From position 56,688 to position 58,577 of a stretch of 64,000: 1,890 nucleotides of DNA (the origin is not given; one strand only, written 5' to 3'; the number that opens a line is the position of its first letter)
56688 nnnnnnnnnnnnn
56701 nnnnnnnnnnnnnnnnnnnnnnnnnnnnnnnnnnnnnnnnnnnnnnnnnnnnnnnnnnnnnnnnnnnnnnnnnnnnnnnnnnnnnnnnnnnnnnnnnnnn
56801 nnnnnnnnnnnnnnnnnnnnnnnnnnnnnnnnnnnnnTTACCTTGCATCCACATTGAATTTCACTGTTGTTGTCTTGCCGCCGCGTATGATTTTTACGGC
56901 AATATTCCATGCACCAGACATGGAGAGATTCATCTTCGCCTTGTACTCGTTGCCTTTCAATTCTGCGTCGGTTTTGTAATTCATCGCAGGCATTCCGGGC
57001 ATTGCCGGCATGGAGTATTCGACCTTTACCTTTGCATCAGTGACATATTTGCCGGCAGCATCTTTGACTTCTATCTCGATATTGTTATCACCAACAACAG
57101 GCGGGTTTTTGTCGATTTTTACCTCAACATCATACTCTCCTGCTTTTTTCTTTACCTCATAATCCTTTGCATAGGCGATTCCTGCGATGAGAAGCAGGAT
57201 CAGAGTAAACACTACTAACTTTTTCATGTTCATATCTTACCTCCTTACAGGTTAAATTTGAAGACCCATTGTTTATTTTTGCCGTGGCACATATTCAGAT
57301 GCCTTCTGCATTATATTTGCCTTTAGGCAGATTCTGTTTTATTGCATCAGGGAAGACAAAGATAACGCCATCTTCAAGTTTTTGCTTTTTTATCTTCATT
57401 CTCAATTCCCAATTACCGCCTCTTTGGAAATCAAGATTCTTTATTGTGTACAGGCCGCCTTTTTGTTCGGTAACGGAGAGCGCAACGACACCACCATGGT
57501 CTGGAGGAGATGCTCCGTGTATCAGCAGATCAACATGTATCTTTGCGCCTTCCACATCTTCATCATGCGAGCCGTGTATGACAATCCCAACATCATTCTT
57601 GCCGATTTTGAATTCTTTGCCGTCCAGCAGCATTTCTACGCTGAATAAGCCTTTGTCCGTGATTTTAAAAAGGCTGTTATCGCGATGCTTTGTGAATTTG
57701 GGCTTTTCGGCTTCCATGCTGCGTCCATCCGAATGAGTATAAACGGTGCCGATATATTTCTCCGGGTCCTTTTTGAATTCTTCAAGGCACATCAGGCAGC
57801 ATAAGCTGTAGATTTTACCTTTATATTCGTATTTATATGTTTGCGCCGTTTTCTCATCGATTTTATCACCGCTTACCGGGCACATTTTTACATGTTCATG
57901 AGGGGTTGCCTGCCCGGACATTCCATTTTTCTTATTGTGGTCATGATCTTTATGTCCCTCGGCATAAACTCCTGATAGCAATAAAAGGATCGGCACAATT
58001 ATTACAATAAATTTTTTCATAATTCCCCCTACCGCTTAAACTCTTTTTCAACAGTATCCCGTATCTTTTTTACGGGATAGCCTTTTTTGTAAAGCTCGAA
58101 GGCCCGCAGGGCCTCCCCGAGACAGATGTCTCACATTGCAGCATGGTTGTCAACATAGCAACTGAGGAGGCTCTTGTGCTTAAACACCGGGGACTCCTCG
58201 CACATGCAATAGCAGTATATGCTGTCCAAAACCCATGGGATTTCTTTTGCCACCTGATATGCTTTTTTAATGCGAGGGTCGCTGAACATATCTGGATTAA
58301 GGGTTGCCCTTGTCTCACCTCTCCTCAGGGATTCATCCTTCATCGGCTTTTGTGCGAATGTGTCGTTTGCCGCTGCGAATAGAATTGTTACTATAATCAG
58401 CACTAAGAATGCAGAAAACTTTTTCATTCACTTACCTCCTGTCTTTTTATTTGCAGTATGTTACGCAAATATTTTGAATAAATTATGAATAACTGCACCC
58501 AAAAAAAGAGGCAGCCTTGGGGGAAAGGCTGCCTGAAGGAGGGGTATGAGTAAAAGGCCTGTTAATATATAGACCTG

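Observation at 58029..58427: Candidate selenoprotein: CYCXC-motif periplasmic protein with in-frame TGA and SECIS-like hairpin, first gene of the Cu/Ag efflux operon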

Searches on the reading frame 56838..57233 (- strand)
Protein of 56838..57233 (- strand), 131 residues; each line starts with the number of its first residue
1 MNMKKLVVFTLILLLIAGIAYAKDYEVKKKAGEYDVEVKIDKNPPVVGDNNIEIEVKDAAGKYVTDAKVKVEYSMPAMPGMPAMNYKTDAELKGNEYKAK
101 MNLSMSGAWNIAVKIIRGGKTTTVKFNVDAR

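Call 3: search_protein_families(library=ncbifam, proteins=[window:56838-57233:-], max_evalue=0.01)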
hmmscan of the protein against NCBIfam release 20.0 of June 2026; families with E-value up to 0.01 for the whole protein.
window:56838-57233:- (131 aa): 1 family
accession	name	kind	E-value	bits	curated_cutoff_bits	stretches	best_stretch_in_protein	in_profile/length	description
NF040942.2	hypo_ExtJ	equivalog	0.00082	19.7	52.5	1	3-61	1-65/77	selenite/tellurite reduction operon protein ExtJ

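Call 4: search_protein_families(library=pfam, proteins=[window:56838-57233:-], max_evalue=0.01)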
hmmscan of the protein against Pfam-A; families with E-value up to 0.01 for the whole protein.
window:56838-57233:- (131 aa): 3 families
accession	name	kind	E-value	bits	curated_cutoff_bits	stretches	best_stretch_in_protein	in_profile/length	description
PF13115.11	YtkA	-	3e-20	73.1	25.9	1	29-113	2-84/85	YtkA-like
PF05751.16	FixH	-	2.4e-05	24.8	23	1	17-124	45-145/150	FixH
PF25548.1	DUF7926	-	0.006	17.2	33.5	1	21-117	89-180/181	Domain of unknown function (DUF7926)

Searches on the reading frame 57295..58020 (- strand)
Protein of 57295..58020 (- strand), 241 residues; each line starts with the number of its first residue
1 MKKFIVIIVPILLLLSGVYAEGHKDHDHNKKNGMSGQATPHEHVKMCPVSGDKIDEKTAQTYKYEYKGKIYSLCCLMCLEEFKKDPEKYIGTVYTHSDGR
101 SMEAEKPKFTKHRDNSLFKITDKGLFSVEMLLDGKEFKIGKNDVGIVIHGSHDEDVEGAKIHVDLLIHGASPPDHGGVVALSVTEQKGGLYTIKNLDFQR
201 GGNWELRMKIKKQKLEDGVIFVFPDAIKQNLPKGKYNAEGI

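Call 3: search_protein_families(library=ncbifam, proteins=[window:57295-58020:-], max_evalue=0.01)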
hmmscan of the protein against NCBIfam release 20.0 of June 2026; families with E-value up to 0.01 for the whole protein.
window:57295-58020:- (241 aa): 1 family
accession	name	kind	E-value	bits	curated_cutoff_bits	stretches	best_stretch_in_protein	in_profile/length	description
NF058588.1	NdoPepInhIseA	equivalog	0.0075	16.2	200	1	1-97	1-98/181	DL-endopeptidase inhibitor IseA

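Call 4: search_protein_families(library=pfam, proteins=[window:57295-58020:-], max_evalue=0.01)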
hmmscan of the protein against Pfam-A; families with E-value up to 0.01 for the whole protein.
window:57295-58020:- (241 aa): 2 families
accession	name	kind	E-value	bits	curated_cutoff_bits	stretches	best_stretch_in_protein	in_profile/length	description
PF04945.19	YHS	-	4.6e-10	39.8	30.3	1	48-92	4-46/47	YHS domain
PF08394.17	Arc_trans_TRASH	-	0.0013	19.3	27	1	63-84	16-37/43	Archaeal TRASH domain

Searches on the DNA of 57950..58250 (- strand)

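Call 59: search_rna_families(source=window, start=57950, end=58250, threshold=evalue, max_evalue=10)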
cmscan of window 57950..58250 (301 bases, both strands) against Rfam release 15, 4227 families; matches with E-value up to 10: 2.
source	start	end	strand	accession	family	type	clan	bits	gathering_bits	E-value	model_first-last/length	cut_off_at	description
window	58164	58199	+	RF00255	mir-218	Gene; miRNA;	-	18.4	62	0.1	1-82/82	no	mir-218 microRNA precursor family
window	58139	58193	-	RF00189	SNORD95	Gene; snRNA; snoRNA; CD-box;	-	12.2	55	7.6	1-68/68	no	Small nucleolar RNA SNORD95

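Call 72: build_rna_model(alignment_id=A1, structure=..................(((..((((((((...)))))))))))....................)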
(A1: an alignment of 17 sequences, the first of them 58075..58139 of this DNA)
Model R1 built from alignment A1 (17 sequences, 65 columns); structure: as given.
model positions 63; base pairs 11; branch points 0; effective number of sequences 2.84; information 0.888 bits per position. Calibrated on 0.2 Mb of random sequence (short: E-values are rough).
structure used (alignment columns):
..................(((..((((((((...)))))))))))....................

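Call 74: search_with_rna_model(model_id=R1, sources=[window, L001, L002, L003, L004, L005, L006, L007, L008, L009, L010, L011, L012, L013, L014, L015, L016, L018, L021, L022, L023, L024, L025, L026, L027, L028, L029, L030, L031, L032, L033, L034, L035, L036, L037, L038, L039, L040, L041, L042, L043, L044, L045, L046, L047, L048, L049, L050, L051, L052, L053, L054, L055, L056, L057, L058, L059, L060, L061, L062, L063, L064, L065, L066, L067, L068, L069, L070, L071, L072, L073, L074, L075, L076, L077, L078, L079, L080, L081, L082, L083, L084, L085, L086, L087, L088, L089, L090, L091, L092, L093, L094, L095, L096, L097, L099, L101, L103, L104, L106], max_evalue=1, make_alignment=true)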
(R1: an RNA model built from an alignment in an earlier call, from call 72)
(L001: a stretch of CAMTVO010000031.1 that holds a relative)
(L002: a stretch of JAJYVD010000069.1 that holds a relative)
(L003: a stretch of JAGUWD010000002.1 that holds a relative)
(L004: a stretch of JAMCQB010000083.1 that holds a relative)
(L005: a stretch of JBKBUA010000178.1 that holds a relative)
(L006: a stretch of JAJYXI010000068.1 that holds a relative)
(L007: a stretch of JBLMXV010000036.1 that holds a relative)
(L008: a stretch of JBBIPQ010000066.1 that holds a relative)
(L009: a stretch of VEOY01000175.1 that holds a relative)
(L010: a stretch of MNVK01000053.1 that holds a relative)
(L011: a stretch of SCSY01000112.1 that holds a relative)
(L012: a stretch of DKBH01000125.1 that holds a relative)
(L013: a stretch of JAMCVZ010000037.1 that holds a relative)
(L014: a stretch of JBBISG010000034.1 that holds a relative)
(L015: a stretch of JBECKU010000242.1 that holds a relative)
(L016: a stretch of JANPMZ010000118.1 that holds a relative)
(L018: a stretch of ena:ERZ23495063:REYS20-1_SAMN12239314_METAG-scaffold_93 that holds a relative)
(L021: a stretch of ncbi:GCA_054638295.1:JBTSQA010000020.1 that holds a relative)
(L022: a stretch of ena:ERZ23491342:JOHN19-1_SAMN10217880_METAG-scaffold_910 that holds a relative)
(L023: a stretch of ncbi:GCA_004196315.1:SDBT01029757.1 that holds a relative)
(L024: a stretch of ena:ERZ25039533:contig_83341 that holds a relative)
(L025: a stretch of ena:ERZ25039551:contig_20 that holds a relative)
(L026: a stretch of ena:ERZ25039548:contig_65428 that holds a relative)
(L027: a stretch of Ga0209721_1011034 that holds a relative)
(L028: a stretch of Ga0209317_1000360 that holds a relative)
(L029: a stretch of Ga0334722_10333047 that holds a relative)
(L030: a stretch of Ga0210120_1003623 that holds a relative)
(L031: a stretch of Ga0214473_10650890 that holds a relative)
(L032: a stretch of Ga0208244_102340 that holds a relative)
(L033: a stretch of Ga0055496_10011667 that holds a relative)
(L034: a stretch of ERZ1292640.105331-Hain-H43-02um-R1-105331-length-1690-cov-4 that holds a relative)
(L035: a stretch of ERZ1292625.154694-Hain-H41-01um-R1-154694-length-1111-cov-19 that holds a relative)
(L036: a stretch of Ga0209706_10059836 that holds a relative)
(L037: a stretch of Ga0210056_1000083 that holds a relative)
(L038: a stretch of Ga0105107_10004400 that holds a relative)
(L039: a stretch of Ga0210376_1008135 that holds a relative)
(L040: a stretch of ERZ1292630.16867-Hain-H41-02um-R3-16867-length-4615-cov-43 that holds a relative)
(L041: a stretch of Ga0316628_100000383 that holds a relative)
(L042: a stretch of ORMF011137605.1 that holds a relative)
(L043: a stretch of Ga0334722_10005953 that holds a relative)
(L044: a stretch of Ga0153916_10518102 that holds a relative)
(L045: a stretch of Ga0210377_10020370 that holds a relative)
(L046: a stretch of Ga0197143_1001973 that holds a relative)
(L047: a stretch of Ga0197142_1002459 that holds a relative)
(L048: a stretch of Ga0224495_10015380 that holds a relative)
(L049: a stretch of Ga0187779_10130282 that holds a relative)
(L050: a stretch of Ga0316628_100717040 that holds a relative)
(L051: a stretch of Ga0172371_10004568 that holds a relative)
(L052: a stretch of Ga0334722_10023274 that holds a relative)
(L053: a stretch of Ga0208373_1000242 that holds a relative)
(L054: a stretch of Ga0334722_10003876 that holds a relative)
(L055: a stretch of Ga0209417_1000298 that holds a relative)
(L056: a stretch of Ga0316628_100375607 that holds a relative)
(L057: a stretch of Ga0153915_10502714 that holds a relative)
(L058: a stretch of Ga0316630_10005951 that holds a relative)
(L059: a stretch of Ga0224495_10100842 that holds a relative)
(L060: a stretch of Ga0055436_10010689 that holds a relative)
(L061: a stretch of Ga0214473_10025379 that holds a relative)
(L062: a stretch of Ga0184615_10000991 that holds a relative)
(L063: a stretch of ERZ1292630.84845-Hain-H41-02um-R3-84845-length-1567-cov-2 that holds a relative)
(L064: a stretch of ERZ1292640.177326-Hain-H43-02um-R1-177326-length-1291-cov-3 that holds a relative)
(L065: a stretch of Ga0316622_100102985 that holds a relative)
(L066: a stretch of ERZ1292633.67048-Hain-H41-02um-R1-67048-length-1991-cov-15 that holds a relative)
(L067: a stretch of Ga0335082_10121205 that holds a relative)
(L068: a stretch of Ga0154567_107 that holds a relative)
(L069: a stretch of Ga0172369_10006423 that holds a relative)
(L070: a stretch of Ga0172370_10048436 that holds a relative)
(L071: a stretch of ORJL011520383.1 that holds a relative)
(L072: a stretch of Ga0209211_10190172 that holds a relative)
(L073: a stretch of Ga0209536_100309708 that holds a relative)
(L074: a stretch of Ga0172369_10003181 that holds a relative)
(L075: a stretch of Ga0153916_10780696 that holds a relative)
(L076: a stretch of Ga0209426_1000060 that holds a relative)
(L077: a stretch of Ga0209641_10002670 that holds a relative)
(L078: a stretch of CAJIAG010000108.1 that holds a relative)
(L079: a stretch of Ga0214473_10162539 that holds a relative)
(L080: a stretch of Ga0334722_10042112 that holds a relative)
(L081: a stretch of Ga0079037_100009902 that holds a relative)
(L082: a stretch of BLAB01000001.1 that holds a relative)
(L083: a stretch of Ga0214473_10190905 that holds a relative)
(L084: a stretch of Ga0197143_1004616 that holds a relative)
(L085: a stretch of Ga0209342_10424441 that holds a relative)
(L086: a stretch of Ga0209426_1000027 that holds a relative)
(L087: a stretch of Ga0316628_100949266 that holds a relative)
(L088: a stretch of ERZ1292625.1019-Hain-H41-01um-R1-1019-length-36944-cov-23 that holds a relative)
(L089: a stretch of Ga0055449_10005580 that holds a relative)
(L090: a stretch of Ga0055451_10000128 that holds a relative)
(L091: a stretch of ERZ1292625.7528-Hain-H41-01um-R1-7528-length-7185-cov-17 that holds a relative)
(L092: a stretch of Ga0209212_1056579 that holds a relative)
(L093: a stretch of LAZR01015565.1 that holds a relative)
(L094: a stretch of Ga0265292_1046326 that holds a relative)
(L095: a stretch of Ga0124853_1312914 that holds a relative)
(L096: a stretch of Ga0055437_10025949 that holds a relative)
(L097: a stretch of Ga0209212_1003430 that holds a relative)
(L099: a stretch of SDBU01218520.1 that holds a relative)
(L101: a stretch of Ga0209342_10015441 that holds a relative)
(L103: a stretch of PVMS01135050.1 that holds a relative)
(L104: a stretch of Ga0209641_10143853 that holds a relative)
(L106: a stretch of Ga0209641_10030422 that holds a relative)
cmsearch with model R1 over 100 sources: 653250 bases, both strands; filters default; matches with E-value up to 1: 96.
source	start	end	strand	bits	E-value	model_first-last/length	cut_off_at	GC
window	58077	58139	-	91.6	5.5e-18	1-63/63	no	0.54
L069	4181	4243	+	91.4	6.3e-18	1-63/63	no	0.49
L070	1552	1614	+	91.4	6.3e-18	1-63/63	no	0.49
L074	4184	4246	+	90.7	9e-18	1-63/63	no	0.48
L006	436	498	+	90.2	1.2e-17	1-63/63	no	0.49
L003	10292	10354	+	89.5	1.7e-17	1-63/63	no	0.49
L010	2645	2707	+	88.7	2.6e-17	1-63/63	no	0.49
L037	4184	4246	+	88.7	2.6e-17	1-63/63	no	0.49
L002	449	511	+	88.5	3e-17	1-63/63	no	0.46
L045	4058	4120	+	88.3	3.3e-17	1-63/63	no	0.49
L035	848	910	+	87.6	4.6e-17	1-63/63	no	0.48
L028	4193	4255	+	87.4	5.2e-17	1-63/63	no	0.49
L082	4181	4243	+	87.1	6.1e-17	1-63/63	no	0.52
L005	2217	2279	+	86.8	7.3e-17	1-63/63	no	0.56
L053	4184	4246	+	86.8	7.3e-17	1-63/63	no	0.48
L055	4184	4246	+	86.8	7.3e-17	1-63/63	no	0.48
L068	4184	4246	+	86.8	7.3e-17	1-63/63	no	0.48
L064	811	873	+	86.6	8e-17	1-63/63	no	0.48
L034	806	868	+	86.6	8.1e-17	1-63/63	no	0.49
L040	1108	1170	+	86.6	8.1e-17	1-63/63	no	0.49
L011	10229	10291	+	86.5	8.7e-17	1-63/63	no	0.48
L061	3817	3879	+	86.3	9.5e-17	1-63/63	no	0.51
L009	478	540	+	86.1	1e-16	1-63/63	no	0.54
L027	530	593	+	85.9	1.2e-16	1-63/63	no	0.52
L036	514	576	+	85.8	1.2e-16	1-63/63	no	0.54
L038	4181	4243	+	85.8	1.2e-16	1-63/63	no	0.54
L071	1251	1313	+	85.8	1.3e-16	1-63/63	no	0.48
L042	327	389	+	85.3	1.6e-16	1-63/63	no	0.46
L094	111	173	+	84.9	1.9e-16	1-63/63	no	0.51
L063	897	959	+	84.9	2e-16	1-63/63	no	0.48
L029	740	802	+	84.8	2.1e-16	1-63/63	no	0.51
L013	10328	10390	+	84.8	2.1e-16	1-63/63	no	0.56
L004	10271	10333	+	84.8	2.2e-16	1-63/63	no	0.49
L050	403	465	+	84.7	2.3e-16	1-63/63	no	0.48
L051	4184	4246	+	84.7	2.3e-16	1-63/63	no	0.52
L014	2777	2839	+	84.6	2.3e-16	1-63/63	no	0.51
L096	107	169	+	83.3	4.8e-16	1-63/63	no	0.49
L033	911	973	+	82.9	5.7e-16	1-63/63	no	0.49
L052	2049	2111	+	82.4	7.4e-16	1-63/63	no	0.51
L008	6532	6594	+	82.4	7.5e-16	1-63/63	no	0.49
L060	1289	1351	+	82.2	8.2e-16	1-63/63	no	0.52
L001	10301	10363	+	81.6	1.2e-15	1-63/63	no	0.41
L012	10277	10339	+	81.5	1.2e-15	1-63/63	no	0.56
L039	555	617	+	81.1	1.5e-15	1-63/63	no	0.56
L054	1444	1506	+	81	1.6e-15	1-63/63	no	0.52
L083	140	202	+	80.3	2.3e-15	1-63/63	no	0.38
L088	1583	1645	+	80.2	2.4e-15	1-63/63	no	0.6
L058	2469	2531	+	79.9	2.8e-15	1-63/63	no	0.56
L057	1225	1287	+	79.8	3e-15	1-63/63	no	0.49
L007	10280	10342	+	79.5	3.6e-15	1-63/63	no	0.6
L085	455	517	+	79.1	4.4e-15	1-63/63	no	0.56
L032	4181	4243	+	78.7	5.5e-15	1-63/63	no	0.51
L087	152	214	+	78.5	6e-15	1-63/63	no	0.46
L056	680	742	+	78.4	6.5e-15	1-63/63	no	0.49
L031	591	653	+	78.3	6.5e-15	1-63/63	no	0.52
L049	1209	1271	+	78.1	7.3e-15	1-63/63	no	0.56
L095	1424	1485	+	77.4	1.1e-14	1-63/63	no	0.55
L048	776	838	+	76.7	1.5e-14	1-63/63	no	0.44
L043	4181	4243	+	76.3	1.9e-14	1-63/63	no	0.48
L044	581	643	+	75.6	2.9e-14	1-63/63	no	0.44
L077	4175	4237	+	75.1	3.7e-14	1-63/63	no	0.54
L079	932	994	+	74.9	4.1e-14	1-63/63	no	0.44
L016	207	269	+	74.5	5.2e-14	1-63/63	no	0.6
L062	4175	4237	+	74.2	6e-14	1-63/63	no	0.59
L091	4175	4237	+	73.8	7.3e-14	1-63/63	no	0.62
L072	1125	1187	+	72.5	1.5e-13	1-63/63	no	0.43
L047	4181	4243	+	72.5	1.5e-13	1-63/63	no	0.52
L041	3783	3845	+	71.9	2e-13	1-63/63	no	0.51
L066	1380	1442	+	71.8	2.2e-13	1-63/63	no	0.46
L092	397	459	+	71.7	2.3e-13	1-63/63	no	0.52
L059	1001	1063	+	71.6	2.4e-13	1-63/63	no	0.44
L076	4181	4243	+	71.6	2.4e-13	1-63/63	no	0.63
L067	2432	2494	+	71.4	2.6e-13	1-63/63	no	0.54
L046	4181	4243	+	71.4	2.7e-13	1-63/63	no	0.51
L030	1419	1481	+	71.1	3e-13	1-63/63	no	0.51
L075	488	550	+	70.6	4e-13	1-63/63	no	0.48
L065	396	458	+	69.8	6.2e-13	1-63/63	no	0.63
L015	786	848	+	68.7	1.1e-12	1-63/63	no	0.48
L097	4175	4237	+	67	2.7e-12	1-63/63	no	0.59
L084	4181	4243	+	66.8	3.1e-12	1-63/63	no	0.48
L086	4181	4243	+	65.6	5.9e-12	1-63/63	no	0.56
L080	1680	1742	+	65.2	7.2e-12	1-63/63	no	0.51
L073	1065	1127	+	61.6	4.9e-11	1-63/63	no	0.6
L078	4014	4076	+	58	3.4e-10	1-63/63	no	0.52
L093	1174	1236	+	56.4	7.7e-10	1-63/63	no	0.57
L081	4181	4242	+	55.5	1.3e-09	1-63/63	no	0.44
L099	172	234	+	54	2.8e-09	1-63/63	no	0.51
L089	1464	1526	+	53.4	3.9e-09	1-63/63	no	0.62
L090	4181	4243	+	53.4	3.9e-09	1-63/63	no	0.62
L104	781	843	+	35.5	5.3e-05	1-63/63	no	0.48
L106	450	510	+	25.5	0.011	1-63/63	no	0.52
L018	6334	6396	+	23.7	0.029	1-63/63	no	0.56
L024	6322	6384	+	22.7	0.049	1-63/63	no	0.63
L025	6310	6372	+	18.6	0.45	1-63/63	no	0.65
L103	3823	3885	+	17.8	0.69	1-63/63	no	0.48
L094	134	152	-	17.5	0.8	24-42/63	no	0.74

Alignment A5: 96 matches aligned to the model, 67 columns, each read 5' to 3' on its own strand. Consensus structure (alignment columns), stored with it:
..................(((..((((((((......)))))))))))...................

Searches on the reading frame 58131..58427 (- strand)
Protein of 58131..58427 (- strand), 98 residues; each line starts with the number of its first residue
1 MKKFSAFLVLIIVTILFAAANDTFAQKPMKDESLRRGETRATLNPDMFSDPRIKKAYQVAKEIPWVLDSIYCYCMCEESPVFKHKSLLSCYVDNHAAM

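Call 3: search_protein_families(library=ncbifam, proteins=[window:58134-58427:-], max_evalue=0.01)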
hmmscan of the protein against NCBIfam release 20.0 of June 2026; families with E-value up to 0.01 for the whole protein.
seq(98 aa): 1 family
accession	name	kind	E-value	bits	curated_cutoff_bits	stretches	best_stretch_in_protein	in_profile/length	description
NF041379.1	OS_HP4_CYCXC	equivalog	2.9e-23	81.7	90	1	39-97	1-56/90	CYCXC family (seleno)protein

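Call 4: search_protein_families(library=pfam, proteins=[window:58134-58427:-], max_evalue=0.01)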
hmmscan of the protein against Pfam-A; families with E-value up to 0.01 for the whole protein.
seq(98 aa): 1 family
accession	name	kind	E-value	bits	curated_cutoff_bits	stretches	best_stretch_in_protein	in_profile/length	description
PF13798.11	PCYCGC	-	6.4e-06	26.6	25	1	49-95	50-94/153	Protein of unknown function with PCYCGC motif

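Call 51: find_encoding_contigs(protein=window:58131-58427:-, flank=10000, max_places=4)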
Protein window:58131-58427:- (98 aa): no gene with exactly this product is on record in the collection.
